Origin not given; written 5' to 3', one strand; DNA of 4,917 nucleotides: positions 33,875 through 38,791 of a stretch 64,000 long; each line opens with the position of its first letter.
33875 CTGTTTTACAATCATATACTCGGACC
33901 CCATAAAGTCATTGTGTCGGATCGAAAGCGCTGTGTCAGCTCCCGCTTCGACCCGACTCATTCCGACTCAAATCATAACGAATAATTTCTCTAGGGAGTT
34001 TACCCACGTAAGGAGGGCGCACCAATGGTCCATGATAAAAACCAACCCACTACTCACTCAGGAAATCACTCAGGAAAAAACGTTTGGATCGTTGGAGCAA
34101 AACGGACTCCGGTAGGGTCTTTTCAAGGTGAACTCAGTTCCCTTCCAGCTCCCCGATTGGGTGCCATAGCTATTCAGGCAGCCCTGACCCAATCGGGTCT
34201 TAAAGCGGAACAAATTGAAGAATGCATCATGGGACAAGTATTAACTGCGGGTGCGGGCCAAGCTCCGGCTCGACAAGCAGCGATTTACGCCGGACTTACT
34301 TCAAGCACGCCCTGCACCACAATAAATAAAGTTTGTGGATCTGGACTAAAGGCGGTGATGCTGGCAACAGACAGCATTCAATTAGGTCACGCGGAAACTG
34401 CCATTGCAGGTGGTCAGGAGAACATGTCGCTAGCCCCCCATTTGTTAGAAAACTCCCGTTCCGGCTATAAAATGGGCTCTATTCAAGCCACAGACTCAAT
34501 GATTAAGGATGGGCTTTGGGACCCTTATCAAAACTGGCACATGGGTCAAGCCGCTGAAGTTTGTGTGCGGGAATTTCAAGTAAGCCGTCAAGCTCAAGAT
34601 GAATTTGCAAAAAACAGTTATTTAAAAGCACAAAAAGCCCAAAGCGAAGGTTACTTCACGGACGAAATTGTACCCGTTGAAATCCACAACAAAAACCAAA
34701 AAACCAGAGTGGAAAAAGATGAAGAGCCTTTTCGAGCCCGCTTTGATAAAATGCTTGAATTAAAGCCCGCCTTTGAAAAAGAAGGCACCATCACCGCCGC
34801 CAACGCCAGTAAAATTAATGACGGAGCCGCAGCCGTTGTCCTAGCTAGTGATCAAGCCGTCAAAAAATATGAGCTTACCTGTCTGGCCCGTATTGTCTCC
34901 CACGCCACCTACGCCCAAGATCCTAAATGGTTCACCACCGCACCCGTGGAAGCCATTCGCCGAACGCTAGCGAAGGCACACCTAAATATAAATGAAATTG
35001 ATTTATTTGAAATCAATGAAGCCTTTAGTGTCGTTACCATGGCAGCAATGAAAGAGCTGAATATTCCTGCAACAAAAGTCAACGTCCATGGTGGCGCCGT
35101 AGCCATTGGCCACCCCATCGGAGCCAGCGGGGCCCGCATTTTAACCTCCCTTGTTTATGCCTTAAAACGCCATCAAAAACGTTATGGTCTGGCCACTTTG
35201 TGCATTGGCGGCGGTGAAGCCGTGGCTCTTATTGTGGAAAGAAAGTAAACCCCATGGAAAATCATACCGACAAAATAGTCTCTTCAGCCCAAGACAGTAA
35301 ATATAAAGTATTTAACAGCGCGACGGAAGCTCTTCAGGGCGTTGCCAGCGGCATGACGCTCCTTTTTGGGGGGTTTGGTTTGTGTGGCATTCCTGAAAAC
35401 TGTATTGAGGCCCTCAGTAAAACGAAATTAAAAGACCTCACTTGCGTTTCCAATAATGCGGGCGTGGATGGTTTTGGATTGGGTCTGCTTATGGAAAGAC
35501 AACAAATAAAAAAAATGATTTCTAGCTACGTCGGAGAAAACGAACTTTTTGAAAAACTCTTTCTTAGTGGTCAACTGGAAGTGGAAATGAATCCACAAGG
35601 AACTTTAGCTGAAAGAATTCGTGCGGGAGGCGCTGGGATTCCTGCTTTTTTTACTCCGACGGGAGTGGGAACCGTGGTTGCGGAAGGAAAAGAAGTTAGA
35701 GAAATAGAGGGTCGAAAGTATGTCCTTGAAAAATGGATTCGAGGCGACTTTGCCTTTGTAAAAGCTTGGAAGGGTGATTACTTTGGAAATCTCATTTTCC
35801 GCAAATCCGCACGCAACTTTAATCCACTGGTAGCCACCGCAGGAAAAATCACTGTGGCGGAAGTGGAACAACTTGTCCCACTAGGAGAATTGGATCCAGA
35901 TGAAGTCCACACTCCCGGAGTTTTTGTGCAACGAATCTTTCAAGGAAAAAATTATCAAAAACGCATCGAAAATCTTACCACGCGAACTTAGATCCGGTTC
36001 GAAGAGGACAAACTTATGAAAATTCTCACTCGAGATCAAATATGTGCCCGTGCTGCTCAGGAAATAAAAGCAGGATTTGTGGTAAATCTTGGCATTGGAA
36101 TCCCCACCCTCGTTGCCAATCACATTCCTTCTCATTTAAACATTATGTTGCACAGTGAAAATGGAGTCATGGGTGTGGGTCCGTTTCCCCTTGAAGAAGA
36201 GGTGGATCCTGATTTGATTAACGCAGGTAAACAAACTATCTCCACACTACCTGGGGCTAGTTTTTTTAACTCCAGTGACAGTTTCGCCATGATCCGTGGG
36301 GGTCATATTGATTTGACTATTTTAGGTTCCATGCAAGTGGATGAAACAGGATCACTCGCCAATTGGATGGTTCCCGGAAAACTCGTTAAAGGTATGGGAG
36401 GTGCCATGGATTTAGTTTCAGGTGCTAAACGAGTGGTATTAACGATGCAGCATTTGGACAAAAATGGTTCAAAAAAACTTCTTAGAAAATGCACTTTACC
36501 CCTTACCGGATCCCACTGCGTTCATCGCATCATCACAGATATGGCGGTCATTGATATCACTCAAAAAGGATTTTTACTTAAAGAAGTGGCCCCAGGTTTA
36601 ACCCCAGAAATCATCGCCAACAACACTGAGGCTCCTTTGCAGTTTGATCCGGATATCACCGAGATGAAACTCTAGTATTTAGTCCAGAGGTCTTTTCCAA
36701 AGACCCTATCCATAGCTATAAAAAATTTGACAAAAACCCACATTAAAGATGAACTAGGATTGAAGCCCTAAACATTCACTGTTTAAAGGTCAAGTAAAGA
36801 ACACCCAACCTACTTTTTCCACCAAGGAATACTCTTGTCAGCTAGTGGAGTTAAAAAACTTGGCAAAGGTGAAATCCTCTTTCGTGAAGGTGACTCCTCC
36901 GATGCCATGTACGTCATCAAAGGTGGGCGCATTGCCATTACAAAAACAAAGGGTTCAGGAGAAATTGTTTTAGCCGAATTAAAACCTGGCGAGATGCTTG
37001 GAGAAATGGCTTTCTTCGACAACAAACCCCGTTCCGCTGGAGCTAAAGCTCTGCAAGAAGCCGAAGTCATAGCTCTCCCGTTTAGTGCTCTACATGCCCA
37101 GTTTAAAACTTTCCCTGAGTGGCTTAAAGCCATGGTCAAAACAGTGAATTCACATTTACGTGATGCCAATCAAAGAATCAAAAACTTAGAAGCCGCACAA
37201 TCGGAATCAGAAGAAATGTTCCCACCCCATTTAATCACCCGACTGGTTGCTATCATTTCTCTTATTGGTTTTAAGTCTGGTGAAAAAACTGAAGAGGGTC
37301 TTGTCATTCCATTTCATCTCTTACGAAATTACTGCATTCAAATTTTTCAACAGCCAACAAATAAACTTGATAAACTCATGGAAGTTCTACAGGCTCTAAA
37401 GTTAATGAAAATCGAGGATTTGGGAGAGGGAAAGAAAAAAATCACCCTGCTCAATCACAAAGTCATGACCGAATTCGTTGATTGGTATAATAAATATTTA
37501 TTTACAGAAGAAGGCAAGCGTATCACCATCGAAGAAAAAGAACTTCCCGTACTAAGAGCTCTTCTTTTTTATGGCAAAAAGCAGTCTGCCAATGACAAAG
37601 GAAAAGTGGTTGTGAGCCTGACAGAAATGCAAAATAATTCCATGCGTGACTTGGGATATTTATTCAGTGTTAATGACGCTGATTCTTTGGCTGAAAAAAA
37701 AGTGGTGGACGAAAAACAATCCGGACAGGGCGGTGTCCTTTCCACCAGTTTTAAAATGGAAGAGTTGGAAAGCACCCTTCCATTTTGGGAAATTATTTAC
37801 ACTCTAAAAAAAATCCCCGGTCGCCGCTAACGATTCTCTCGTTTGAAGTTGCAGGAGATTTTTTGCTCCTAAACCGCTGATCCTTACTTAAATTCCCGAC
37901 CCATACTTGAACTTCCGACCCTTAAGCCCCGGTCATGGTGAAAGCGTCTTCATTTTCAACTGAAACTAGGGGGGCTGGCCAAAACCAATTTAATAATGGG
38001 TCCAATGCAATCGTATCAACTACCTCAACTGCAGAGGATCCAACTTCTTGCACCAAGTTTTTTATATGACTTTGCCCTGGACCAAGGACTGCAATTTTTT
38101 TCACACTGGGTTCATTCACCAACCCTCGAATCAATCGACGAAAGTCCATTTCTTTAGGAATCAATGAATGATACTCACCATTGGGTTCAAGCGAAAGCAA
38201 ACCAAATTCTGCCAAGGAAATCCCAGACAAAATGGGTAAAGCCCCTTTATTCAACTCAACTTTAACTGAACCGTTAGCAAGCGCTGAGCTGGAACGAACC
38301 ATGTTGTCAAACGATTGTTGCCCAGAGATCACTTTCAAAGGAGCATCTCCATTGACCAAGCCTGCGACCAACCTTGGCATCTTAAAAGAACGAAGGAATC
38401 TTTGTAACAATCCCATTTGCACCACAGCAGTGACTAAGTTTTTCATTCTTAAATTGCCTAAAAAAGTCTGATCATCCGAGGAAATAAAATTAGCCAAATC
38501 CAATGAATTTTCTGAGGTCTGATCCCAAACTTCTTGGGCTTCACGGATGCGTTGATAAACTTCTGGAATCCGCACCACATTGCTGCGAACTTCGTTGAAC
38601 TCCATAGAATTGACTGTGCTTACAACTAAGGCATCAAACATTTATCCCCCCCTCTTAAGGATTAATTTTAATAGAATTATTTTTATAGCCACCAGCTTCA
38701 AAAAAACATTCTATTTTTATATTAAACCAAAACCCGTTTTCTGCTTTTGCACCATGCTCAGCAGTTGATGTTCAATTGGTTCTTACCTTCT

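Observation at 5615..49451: Type II secretion operon is circularly permuted: gspKLMN sits 29 kb upstream of gspCDEFGHIJ, and the break after gspJ is occupied by an IS982 remnant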

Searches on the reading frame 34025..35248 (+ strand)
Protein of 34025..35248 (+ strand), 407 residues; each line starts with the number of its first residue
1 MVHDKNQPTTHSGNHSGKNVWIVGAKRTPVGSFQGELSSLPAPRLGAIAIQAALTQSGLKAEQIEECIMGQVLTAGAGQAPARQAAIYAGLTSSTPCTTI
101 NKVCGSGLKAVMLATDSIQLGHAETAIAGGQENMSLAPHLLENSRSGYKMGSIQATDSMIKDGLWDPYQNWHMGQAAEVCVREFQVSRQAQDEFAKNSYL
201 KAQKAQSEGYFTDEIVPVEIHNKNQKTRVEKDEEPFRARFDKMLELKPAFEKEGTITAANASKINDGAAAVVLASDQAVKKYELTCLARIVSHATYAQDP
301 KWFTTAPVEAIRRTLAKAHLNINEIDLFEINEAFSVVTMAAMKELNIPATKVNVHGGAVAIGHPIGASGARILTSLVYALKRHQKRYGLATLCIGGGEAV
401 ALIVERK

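Call 31: search_protein_families(library=pfam, proteins=[window:34025-35248:+], max_evalue=0.001)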
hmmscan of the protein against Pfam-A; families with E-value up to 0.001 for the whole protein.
window:34025-35248:+ (407 aa): 4 families
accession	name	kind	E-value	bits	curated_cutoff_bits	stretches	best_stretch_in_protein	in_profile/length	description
PF00108.29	Thiolase_N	-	7.5e-94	314.4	26.4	1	20-276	1-259/260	Thiolase, N-terminal domain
PF02803.24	Thiolase_C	-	1.1e-45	154.6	27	1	285-406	2-123/123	Thiolase, C-terminal domain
PF22691.2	Thiolase_C_1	-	1.2e-05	25.5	28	1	290-346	3-59/144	Thiolase C-terminal domain-like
PF00109.32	ketoacyl-synt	-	0.00022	21.3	20.8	1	95-135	165-205/252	Beta-ketoacyl synthase, N-terminal domain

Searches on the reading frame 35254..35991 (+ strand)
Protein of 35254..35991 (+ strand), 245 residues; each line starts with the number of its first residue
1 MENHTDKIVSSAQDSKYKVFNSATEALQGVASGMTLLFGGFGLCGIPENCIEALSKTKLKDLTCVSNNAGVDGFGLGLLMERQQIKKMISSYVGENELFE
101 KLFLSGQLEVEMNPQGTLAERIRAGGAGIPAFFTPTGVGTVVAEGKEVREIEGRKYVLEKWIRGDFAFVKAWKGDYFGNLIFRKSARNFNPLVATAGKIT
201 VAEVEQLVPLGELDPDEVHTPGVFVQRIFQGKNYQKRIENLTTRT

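Call 31: search_protein_families(library=pfam, proteins=[window:35254-35991:+], max_evalue=0.001)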
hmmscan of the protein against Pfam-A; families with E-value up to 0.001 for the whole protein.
window:35254-35991:+ (245 aa): 1 family
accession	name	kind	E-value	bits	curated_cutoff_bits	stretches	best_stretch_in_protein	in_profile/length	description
PF01144.29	CoA_trans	-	2.2e-74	249.9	23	1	21-230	2-216/217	Coenzyme A transferase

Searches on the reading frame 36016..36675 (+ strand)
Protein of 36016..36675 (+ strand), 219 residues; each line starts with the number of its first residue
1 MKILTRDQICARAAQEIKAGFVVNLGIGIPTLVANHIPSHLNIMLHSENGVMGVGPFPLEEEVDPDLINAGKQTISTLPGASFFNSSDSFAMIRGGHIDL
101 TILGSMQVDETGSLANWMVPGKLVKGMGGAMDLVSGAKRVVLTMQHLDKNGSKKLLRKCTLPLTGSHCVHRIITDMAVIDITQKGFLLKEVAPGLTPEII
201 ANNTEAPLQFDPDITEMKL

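Call 31: search_protein_families(library=pfam, proteins=[window:36016-36675:+], max_evalue=0.001)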
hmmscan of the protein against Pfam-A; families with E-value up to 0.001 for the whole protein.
window:36016-36675:+ (219 aa): 1 family
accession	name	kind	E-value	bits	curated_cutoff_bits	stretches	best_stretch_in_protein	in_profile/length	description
PF01144.29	CoA_trans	-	9.4e-48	162.9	23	1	9-201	4-215/217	Coenzyme A transferase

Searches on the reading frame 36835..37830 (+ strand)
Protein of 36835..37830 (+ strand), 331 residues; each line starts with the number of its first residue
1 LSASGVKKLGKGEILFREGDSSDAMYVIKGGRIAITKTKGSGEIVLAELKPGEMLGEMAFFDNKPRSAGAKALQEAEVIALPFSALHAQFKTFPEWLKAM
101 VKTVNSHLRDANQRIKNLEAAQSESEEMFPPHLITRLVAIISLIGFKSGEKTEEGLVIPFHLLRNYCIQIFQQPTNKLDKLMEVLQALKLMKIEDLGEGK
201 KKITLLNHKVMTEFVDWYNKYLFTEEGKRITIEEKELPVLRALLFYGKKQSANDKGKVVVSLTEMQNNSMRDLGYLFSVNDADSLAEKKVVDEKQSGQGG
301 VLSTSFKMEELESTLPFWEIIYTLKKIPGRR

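Call 31: search_protein_families(library=pfam, proteins=[window:36835-37830:+], max_evalue=0.001)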
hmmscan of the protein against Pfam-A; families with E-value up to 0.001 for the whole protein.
window:36835-37830:+ (331 aa): 1 family
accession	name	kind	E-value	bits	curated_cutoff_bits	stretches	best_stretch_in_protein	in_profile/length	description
PF00027.35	cNMP_binding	-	8.2e-22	77.4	27.5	1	7-91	2-87/89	Cyclic nucleotide-binding domain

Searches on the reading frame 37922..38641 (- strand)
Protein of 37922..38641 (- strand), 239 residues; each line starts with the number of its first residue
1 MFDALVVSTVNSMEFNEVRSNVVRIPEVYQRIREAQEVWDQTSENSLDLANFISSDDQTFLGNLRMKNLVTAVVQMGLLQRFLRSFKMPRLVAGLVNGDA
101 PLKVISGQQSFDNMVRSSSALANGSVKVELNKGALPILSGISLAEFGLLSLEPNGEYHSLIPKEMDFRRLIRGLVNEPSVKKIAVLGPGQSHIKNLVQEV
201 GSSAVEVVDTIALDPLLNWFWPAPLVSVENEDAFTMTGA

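Call 4: search_protein_families(library=pfam, proteins=[window:37922-38641:-], max_evalue=0.01)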
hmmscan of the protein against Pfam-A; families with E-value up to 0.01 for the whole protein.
window:37922-38641:- (239 aa): 0 families

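Call 38: find_homologous_proteins(query=window:37922-38641:-, max_evalue=0.00001)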
Query window:37922-38641:- (239 aa): 58 proteins with E <= 0.00001 among 776 candidates.
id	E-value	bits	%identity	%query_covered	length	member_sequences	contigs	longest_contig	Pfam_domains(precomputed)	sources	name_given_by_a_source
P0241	6.5e-149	512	100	100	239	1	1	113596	-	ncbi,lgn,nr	ncbi:MAG: hypothetical protein K1X29_03035 [Bdellovibrionales bacterium]|nr:hypothetical protein [Bd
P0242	1.3e-74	269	55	92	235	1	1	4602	-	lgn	-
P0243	3.9e-74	267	56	92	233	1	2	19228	-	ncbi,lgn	ncbi:MAG: hypothetical protein AB7N80_12190 [Bdellovibrionales bacterium]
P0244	1.5e-73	265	56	92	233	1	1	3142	-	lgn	-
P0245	2.2e-73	265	57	92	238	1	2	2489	-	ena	-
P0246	3.4e-73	264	56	94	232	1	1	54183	-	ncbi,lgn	-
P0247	1.1e-70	256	57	92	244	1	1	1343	-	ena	-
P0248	2.1e-69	252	55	92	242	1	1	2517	-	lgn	-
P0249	2.9e-69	251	52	94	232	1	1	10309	-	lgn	-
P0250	6.3e-69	250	52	92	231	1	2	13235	-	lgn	-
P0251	2.3e-68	248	53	93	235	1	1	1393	-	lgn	-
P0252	8.6e-68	246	52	93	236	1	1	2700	-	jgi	-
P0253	4.1e-67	244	53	93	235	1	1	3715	-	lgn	-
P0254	1.9e-54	203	43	92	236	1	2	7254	-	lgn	-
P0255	2.2e-54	203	43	92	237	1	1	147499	-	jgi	-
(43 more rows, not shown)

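Call 39: find_encoding_contigs(protein=P0246, flank=10000, max_places=2)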
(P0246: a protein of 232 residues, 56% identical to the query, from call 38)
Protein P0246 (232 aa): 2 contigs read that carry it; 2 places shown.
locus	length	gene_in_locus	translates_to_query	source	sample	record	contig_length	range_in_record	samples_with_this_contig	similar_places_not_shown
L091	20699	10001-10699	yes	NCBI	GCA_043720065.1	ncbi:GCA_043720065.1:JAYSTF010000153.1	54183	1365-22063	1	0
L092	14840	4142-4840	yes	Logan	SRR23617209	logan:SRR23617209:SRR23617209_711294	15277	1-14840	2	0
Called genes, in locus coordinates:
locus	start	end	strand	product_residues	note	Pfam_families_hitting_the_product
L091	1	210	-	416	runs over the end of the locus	PF21687:T2SSK_1st, PF03934:T2SSK (weak)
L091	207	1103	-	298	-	PF07963:N_methyl, PF11612:T2SSJ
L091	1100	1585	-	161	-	-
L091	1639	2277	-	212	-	-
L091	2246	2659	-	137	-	PF07963:N_methyl (weak), PF08334:T2SSG, PF22434:PilW_C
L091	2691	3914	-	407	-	PF28597:T2SSF_N, PF00482:T2SSF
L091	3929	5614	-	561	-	PF05157:MshEN, PF00437:T2SSE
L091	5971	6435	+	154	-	-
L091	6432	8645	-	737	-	PF21305:type_II_gspD_N0, PF03958:Secretin_N, PF00263:Secretin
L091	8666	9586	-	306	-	PF13180:PDZ_2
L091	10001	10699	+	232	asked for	-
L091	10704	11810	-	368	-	-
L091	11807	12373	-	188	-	PF01923:Cob_adeno_trans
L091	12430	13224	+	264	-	PF05013:FGase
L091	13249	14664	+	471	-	PF05140:ResB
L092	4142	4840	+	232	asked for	-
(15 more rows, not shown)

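Call 40: find_encoding_contigs(protein=P0243, flank=10000, max_places=2)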
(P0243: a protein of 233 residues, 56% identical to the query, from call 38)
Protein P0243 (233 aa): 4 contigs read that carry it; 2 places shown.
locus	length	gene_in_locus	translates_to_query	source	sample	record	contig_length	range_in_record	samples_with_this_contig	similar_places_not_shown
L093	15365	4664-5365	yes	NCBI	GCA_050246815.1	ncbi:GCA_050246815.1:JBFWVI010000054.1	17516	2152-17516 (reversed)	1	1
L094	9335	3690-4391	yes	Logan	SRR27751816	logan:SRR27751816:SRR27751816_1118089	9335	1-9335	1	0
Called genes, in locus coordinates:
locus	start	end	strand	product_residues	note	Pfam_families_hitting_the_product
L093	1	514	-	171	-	?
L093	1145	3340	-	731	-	PF21305:type_II_gspD_N0, PF03958:Secretin_N, PF00263:Secretin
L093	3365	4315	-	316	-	PF11356:T2SSC (weak), PF13180:PDZ_2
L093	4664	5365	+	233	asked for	-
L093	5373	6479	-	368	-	-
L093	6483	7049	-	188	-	PF01923:Cob_adeno_trans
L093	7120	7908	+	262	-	PF05013:FGase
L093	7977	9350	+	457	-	PF05140:ResB (weak)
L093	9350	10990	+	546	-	PF01578:Cytochrom_C_asm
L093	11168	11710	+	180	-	PF14537:Cytochrom_c3_2 (faint), PF14522:Cytochrome_C7 (weak)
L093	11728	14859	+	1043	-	PF12838:Fer4_7, PF13237:Fer4_10 (faint), PF25160:LdpA_Fe-S-bd (faint), PF13247:Fer4_11 (weak)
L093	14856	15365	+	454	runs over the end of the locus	PF03916:NrfD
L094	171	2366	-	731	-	PF21305:type_II_gspD_N0, PF03958:Secretin_N, PF00263:Secretin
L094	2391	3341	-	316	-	PF11356:T2SSC (weak), PF13180:PDZ_2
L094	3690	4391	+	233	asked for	-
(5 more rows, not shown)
